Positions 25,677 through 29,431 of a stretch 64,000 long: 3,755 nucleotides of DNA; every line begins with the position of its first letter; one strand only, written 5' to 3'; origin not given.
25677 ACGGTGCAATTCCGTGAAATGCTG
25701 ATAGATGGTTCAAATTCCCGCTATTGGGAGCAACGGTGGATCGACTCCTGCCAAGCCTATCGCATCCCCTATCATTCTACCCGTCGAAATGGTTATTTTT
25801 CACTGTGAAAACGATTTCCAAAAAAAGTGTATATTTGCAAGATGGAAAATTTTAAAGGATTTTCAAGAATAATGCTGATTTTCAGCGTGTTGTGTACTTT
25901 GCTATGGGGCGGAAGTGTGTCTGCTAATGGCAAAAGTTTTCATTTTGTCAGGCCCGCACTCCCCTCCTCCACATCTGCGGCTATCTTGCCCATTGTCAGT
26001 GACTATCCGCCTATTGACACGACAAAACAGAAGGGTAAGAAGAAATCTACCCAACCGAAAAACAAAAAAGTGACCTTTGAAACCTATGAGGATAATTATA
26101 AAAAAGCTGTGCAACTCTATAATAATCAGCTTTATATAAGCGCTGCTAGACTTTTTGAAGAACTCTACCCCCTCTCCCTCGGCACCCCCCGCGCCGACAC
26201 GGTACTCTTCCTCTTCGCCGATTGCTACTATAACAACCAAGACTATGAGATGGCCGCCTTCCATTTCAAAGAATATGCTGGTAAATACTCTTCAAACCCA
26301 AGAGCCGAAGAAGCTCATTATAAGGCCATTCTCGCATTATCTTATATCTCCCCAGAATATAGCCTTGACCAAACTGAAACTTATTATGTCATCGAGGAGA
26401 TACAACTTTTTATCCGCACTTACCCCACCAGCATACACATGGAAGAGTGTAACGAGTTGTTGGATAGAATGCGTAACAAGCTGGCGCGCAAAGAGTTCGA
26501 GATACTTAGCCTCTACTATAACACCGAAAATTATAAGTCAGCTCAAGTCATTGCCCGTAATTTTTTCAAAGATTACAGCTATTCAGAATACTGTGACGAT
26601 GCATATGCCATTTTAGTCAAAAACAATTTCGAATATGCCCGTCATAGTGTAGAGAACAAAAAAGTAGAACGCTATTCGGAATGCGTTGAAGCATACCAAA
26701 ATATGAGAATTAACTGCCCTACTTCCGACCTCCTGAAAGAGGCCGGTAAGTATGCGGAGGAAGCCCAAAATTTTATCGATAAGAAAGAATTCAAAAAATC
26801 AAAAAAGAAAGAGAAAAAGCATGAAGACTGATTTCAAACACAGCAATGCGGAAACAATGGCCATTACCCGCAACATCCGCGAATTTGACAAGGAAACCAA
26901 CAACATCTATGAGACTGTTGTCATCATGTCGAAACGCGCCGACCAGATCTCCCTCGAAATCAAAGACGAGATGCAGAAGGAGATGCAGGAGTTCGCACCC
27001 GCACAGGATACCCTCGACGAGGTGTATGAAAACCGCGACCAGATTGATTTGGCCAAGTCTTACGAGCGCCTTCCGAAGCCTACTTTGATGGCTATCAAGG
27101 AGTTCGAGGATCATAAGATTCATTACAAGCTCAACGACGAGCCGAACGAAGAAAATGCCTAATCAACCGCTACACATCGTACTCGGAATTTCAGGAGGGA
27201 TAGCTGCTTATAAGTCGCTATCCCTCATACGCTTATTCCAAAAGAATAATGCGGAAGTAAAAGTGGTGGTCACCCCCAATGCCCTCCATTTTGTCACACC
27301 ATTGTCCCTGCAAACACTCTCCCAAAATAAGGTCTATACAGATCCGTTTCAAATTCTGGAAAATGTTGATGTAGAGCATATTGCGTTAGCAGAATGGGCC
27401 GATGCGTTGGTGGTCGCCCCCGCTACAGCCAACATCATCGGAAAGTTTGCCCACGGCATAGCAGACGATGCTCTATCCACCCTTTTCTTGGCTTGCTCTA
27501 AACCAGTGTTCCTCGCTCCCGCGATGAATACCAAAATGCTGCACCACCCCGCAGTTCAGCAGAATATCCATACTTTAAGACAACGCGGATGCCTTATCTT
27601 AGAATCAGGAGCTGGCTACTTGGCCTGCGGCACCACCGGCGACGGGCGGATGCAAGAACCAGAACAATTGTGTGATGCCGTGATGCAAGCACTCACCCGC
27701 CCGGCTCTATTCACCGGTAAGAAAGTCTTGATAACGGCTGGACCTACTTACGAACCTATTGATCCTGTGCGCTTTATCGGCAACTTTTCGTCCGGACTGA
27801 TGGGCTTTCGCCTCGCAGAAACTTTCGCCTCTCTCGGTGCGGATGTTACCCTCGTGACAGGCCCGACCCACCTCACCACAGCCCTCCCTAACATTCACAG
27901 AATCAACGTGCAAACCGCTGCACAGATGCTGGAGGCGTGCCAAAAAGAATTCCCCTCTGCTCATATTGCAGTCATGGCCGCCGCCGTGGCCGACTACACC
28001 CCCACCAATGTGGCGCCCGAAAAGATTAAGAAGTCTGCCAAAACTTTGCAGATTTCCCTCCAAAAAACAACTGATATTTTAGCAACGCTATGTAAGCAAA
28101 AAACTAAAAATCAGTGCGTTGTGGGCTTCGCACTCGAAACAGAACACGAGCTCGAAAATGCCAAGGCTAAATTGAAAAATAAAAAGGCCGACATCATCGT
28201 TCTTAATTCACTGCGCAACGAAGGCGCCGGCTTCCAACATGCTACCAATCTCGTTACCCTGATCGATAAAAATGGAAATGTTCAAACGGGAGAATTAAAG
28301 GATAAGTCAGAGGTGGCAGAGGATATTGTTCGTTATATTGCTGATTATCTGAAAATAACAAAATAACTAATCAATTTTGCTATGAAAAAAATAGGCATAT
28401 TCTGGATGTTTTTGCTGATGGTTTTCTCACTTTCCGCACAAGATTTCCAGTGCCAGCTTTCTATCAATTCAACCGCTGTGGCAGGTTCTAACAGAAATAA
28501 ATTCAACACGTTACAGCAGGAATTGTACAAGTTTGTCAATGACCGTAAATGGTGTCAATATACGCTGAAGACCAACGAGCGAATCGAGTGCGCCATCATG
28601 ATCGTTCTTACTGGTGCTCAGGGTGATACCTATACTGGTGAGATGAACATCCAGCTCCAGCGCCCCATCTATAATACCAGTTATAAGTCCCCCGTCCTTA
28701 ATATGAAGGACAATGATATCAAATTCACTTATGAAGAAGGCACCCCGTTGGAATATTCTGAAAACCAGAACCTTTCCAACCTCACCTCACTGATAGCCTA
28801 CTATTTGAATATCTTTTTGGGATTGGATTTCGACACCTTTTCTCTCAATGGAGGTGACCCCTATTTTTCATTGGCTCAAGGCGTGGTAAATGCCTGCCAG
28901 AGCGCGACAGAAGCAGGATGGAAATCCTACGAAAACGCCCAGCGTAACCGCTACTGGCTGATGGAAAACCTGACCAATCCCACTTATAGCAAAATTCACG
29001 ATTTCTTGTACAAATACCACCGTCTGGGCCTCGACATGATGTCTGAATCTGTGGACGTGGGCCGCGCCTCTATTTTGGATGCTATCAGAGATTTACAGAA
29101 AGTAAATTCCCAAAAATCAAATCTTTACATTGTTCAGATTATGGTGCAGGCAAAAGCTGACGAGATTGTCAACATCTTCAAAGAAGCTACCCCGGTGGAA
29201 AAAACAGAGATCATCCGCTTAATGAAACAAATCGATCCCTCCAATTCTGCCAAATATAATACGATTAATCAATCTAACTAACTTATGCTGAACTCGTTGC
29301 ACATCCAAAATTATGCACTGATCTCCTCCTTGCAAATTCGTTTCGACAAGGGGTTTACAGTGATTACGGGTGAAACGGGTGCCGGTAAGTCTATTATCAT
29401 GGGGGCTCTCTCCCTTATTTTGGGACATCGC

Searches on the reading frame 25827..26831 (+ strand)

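Call 42: search_protein_families(library=pfam, proteins=[window:25827-26831:+], max_evalue=0.0001)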
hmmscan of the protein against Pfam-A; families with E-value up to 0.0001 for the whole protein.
window:25827-26831:+ (334 aa): 1 family
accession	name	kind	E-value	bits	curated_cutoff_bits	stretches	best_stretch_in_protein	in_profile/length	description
PF13525.12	YfiO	-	4.6e-15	56.4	25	1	88-271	6-192/203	Outer membrane lipoprotein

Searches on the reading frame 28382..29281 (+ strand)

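Call 42: search_protein_families(library=pfam, proteins=[window:28382-29281:+], max_evalue=0.0001)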
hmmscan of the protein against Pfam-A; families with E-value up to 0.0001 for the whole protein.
window:28382-29281:+ (299 aa): 1 family
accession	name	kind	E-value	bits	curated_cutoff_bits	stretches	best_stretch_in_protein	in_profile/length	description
PF16119.10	DUF4835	-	7e-96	321.1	25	1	20-295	1-276/276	Domain of unknown function (DUF4835)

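Call 46: search_protein_families(library=ncbifam, proteins=[window:28382-29281:+], max_evalue=0.001)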
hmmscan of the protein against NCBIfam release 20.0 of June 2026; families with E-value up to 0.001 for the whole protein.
window:28382-29281:+ (299 aa): 1 family
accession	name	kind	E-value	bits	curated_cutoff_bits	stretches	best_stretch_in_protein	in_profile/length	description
NF052317.1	T9SS_PorD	equivalog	6.2e-103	343.8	170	1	3-295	2-294/295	type IX secretion system protein PorD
